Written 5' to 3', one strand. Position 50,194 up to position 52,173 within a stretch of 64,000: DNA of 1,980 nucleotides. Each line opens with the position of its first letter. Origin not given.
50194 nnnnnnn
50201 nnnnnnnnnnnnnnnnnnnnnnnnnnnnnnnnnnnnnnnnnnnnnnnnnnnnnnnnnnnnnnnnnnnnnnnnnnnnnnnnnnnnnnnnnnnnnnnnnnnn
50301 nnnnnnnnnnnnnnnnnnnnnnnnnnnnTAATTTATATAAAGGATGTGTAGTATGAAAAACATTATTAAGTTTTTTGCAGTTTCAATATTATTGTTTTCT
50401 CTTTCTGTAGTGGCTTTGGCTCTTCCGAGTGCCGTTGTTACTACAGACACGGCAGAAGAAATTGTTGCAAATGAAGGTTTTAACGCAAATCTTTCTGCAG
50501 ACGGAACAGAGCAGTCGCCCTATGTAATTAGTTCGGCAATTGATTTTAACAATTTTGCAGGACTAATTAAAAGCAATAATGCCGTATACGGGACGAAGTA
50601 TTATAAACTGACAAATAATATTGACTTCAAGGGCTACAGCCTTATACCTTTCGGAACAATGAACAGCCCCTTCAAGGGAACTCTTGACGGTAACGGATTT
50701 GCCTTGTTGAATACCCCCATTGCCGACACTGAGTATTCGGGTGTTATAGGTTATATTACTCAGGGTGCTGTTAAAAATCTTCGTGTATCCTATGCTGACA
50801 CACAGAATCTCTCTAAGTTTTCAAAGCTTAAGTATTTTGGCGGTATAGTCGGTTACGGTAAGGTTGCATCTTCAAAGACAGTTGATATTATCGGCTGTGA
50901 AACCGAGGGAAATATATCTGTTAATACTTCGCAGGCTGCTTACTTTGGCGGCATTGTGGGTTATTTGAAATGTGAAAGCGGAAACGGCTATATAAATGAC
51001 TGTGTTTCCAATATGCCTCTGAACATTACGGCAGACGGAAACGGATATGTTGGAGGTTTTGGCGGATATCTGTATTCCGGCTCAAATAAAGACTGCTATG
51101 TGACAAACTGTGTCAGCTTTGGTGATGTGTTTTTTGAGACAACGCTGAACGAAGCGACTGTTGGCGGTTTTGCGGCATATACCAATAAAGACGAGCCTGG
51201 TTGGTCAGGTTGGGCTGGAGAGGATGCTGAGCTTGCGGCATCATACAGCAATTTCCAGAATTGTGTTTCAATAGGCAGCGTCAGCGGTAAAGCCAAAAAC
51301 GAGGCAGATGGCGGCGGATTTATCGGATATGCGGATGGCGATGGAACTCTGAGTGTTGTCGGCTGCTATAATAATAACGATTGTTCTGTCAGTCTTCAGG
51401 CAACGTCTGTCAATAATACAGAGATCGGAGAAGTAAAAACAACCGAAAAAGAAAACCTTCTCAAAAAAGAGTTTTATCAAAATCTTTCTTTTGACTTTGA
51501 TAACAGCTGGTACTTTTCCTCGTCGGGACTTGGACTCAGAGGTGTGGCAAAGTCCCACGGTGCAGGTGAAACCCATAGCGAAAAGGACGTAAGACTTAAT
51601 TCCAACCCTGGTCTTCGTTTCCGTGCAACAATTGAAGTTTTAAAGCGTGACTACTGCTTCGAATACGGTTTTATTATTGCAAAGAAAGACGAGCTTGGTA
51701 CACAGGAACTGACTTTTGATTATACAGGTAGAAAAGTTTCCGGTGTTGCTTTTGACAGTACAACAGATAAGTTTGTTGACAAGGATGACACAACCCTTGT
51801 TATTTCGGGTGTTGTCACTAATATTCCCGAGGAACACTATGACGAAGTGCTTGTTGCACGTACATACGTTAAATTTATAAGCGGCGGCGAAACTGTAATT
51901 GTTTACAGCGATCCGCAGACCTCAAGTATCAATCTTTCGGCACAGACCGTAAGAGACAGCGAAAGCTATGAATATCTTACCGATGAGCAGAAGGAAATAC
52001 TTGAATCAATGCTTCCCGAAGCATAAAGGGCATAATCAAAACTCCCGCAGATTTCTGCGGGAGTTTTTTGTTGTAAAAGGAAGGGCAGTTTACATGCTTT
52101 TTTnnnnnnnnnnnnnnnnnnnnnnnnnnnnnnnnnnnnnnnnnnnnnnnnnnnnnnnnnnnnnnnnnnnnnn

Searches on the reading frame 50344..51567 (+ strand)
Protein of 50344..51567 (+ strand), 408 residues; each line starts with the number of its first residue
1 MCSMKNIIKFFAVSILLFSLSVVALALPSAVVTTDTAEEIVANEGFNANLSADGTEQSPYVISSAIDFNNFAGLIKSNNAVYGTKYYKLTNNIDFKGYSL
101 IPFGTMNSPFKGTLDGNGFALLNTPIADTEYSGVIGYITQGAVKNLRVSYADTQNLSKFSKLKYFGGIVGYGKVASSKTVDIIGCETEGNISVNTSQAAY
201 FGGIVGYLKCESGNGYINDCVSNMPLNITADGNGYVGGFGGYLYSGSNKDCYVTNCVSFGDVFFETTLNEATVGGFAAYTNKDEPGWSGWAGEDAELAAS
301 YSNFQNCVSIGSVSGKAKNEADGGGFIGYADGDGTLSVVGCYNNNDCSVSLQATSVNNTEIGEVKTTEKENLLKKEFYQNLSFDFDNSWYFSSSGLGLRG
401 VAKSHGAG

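Call 17: search_protein_families(library=pfam, proteins=[window:50344-51567:+], max_evalue=5)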
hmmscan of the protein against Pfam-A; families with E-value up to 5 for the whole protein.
seq(408 aa): 0 families

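Call 84: search_protein_families(library=pfam, alignment_id=A6, max_evalue=5)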
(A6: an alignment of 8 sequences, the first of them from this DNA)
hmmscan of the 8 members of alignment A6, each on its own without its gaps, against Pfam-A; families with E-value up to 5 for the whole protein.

A. member 1, seq(365 aa): 0 families

B. families by the number of members that match (of 8 scanned): 5 families
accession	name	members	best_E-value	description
PF07581.17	Glug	4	0.0057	The GLUG motif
PF24977.1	DUF7772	1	0.07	Family of unknown function (DUF7772)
PF23854.1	DUF7217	1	0.12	Domain of unknown function (DUF7217)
PF07399.17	Na_H_antiport_3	1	0.23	Putative Na+/H+ antiporter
PF12701.13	LSM14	1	0.42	Scd6-like Sm domain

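Call 85: search_solved_structures(query=A6, max_evalue=5)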
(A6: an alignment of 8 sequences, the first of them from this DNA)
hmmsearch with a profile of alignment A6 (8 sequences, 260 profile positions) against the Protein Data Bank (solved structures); distinct sequences matched with E-value up to 5: 1.
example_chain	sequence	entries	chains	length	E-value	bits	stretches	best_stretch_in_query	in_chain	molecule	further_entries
3n6z_A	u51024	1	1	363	1.9e-18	70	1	16-219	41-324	putative immunoglobulin A1 protease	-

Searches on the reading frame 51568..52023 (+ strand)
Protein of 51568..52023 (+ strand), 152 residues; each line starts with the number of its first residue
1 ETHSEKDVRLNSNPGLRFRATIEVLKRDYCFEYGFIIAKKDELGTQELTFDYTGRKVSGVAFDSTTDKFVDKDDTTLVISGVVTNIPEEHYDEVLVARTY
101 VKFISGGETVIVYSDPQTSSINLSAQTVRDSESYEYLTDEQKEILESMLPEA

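Call 17: search_protein_families(library=pfam, proteins=[window:51568-52023:+], max_evalue=5)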
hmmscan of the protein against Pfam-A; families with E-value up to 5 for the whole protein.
seq(152 aa): 3 families
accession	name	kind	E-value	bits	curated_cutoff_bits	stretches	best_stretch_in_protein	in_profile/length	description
PF18426.6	Tli4_C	-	0.013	16.1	25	1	29-78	8-56/161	Tle cognate immunity protein 4 C-terminal domain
PF23134.2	TRIP4_3rd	-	0.11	13.4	27.7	0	41-57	35-51/54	TRIP4, third domain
PF12515.13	CaATP_NAI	-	0.26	11.3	25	1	10-27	26-43/45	Ca2+-ATPase N terminal autoinhibitory domain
